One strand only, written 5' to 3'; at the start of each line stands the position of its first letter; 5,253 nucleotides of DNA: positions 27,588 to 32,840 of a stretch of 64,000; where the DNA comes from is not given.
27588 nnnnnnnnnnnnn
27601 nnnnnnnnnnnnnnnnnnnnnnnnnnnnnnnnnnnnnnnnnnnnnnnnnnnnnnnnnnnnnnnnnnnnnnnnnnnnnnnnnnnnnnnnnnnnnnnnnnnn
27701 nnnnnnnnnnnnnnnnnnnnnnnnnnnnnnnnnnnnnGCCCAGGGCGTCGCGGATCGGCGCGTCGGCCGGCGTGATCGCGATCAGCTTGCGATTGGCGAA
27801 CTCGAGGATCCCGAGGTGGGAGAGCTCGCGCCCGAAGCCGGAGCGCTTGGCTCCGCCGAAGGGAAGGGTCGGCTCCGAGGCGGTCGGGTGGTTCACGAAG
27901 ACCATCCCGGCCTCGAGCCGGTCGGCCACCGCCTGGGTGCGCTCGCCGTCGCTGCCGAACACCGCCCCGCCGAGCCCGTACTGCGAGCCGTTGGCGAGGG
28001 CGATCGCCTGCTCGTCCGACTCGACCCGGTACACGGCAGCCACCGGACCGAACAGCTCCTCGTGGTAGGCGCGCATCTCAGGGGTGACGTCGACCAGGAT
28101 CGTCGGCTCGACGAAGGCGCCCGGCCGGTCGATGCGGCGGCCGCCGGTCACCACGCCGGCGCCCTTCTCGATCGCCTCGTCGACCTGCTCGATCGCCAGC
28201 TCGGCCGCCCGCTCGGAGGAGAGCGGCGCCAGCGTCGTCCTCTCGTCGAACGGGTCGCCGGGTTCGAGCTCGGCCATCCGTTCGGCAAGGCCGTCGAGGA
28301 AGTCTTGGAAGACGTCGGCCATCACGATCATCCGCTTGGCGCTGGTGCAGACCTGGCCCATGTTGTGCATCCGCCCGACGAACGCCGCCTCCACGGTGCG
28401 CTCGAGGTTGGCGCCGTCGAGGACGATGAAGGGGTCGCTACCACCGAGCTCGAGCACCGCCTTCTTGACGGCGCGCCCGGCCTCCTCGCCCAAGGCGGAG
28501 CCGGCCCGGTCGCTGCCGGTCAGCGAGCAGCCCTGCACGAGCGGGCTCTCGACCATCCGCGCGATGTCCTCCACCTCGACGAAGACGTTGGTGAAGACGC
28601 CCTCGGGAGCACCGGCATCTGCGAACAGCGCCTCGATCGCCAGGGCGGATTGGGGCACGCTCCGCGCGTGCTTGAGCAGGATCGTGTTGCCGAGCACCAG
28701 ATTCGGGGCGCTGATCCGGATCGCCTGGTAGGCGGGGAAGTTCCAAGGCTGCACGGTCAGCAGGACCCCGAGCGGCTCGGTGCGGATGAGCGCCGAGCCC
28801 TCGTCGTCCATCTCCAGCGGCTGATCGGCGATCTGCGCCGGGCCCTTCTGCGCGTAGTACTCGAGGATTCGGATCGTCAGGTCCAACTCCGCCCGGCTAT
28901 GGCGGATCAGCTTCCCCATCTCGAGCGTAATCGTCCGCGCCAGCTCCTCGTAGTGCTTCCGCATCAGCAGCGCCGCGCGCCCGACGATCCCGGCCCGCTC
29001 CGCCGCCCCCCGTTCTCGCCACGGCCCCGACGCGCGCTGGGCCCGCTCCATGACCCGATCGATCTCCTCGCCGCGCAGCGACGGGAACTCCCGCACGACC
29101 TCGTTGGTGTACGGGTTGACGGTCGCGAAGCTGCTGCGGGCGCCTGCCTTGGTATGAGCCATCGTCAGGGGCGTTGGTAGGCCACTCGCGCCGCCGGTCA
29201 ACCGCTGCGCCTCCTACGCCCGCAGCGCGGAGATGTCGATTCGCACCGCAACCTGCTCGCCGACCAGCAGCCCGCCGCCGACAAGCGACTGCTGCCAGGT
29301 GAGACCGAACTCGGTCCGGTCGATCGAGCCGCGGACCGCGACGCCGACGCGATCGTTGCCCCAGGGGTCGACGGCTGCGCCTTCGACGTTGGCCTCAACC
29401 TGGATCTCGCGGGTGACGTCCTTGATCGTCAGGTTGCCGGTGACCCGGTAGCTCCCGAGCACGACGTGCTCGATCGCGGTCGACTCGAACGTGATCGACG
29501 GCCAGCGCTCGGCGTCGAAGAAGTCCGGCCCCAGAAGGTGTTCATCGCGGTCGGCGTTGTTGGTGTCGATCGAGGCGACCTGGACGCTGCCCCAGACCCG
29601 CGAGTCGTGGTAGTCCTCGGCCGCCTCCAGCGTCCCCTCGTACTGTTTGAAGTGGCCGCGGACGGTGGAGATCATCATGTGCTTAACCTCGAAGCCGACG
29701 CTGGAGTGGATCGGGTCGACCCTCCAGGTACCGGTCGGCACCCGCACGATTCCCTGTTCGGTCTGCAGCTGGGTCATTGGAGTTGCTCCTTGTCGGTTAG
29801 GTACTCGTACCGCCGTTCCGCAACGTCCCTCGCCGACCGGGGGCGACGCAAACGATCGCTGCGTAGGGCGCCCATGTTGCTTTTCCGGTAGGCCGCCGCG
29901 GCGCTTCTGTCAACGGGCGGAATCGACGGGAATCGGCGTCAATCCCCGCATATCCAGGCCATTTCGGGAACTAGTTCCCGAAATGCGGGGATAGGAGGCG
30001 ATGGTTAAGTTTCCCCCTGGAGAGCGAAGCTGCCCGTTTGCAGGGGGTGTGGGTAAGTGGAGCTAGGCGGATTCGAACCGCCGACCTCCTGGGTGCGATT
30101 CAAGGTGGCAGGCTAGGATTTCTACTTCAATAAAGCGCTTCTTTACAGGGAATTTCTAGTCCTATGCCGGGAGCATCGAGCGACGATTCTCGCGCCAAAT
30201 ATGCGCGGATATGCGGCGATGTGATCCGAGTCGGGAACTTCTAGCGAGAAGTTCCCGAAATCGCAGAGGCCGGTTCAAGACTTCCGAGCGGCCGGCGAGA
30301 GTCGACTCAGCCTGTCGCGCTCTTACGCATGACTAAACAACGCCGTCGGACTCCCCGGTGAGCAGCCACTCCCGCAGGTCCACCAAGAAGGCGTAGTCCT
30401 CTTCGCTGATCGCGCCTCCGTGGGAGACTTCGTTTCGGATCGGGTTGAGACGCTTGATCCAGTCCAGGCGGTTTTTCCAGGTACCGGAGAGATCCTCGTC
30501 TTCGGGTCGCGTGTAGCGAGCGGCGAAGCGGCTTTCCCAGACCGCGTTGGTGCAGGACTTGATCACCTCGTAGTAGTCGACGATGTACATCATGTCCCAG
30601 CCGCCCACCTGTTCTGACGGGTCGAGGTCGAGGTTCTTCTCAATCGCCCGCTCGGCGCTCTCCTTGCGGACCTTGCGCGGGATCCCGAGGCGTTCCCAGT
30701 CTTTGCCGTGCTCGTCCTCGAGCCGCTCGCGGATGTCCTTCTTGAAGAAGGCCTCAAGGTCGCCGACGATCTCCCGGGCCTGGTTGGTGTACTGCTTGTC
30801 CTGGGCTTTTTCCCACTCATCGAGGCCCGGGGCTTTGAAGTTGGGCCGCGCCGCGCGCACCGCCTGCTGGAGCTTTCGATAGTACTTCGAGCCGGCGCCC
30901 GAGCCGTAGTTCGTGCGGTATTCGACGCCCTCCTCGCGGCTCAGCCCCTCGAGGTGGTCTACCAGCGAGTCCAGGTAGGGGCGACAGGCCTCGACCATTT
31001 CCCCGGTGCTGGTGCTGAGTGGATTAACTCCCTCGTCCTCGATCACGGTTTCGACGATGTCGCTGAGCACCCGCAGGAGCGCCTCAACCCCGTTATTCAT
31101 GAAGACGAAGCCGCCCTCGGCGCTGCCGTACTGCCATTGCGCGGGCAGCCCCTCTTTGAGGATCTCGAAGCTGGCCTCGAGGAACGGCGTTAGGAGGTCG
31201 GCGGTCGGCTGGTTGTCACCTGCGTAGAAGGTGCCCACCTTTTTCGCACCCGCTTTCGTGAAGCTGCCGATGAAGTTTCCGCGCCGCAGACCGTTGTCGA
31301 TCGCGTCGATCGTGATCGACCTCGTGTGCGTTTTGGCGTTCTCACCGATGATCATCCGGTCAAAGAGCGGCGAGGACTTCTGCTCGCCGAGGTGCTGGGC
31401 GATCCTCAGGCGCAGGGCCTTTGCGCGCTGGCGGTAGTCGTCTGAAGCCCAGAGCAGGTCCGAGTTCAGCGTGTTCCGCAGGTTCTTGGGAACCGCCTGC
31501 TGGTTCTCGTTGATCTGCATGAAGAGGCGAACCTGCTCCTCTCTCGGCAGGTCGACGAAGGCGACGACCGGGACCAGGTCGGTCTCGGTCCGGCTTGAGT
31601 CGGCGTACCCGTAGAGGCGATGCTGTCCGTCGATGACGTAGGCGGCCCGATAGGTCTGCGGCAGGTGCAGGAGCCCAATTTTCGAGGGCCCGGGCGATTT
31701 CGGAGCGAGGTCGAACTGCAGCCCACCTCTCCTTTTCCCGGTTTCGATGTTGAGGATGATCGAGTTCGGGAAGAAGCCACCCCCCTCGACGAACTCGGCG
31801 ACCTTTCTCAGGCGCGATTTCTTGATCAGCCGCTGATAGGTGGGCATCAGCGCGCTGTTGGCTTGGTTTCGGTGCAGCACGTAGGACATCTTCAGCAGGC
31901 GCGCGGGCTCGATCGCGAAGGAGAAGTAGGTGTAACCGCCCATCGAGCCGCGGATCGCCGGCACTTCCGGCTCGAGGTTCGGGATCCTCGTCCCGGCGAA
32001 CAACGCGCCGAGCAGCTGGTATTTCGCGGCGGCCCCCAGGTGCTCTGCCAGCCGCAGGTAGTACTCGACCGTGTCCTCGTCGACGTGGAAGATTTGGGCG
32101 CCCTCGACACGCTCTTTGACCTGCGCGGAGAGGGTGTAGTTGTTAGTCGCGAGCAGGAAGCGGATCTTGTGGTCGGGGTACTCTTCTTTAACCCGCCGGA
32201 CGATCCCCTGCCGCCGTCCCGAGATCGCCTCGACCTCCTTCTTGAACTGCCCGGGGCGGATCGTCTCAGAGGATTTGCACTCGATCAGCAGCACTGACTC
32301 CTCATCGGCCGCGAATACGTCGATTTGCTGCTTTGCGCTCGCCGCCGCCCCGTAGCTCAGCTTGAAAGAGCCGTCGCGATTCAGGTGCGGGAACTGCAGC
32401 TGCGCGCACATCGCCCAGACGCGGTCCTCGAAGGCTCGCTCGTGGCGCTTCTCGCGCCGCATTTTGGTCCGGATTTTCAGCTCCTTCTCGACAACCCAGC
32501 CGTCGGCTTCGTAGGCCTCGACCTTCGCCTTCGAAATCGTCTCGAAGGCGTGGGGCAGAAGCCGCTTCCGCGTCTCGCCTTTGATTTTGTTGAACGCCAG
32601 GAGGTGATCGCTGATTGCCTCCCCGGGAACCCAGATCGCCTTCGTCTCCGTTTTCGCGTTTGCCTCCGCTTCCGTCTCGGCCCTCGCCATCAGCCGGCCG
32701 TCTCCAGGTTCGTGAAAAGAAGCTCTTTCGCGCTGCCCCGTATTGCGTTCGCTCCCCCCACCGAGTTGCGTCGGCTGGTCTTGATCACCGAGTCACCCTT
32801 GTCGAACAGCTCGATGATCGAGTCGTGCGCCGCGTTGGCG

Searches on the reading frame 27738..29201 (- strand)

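Call 69: search_protein_families(library=pfam, proteins=[window:27738-29201:-], max_evalue=0.001)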
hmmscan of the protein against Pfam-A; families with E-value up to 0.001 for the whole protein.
window:27738-29201:- (488 aa): 1 family
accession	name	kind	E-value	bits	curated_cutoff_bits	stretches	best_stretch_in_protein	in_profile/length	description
PF00171.27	Aldedh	-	1.4e-132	443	23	1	23-473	7-460/461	Aldehyde dehydrogenase family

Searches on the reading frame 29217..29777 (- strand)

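Call 69: search_protein_families(library=pfam, proteins=[window:29217-29777:-], max_evalue=0.001)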
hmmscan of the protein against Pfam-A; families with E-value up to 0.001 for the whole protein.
window:29217-29777:- (187 aa): 1 family
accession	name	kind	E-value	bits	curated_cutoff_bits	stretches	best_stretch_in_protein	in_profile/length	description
PF04264.18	YceI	-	4.7e-47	160.6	23.7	1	18-184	1-150/150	YceI-like domain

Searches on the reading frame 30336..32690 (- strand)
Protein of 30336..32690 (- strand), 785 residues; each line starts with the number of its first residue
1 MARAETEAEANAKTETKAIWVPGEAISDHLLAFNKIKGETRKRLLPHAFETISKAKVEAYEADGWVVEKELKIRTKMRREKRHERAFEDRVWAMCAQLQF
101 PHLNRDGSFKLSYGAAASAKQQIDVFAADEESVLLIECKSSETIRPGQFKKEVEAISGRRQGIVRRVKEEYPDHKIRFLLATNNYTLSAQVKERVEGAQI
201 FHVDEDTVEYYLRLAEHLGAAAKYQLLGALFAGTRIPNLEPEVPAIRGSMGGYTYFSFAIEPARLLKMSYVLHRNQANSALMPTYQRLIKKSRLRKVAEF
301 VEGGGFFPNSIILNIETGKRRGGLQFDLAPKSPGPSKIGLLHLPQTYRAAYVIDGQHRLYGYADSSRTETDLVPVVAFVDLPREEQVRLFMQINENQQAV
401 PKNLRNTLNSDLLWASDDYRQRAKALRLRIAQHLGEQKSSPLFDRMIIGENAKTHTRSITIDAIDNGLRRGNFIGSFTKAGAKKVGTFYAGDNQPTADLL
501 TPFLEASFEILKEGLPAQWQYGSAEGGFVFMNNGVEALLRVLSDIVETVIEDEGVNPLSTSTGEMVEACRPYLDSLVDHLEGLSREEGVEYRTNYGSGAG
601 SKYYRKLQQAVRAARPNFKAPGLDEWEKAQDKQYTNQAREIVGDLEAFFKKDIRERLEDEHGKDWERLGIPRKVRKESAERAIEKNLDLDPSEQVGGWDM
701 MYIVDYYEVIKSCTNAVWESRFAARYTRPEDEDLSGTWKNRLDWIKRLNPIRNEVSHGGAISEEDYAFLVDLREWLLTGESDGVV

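Call 69: search_protein_families(library=pfam, proteins=[window:30336-32690:-], max_evalue=0.001)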
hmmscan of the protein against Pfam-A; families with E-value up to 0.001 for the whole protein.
window:30336-32690:- (785 aa): 1 family
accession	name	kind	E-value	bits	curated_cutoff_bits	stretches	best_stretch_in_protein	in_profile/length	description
PF14072.11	DndB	-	1.6e-11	44.4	29.1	1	243-405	1-159/338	DNA-sulfur modification-associated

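Call 89: search_protein_families(library=padloc, proteins=[window:30336-32690:-], max_evalue=0.001)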
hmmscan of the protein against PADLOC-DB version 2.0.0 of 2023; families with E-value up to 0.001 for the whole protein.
window:30336-32690:- (785 aa): 1 family
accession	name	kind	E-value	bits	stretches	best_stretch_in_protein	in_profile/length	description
PDLC02811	DpdB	-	5.8e-18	62.8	1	243-554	7-307/370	DpdB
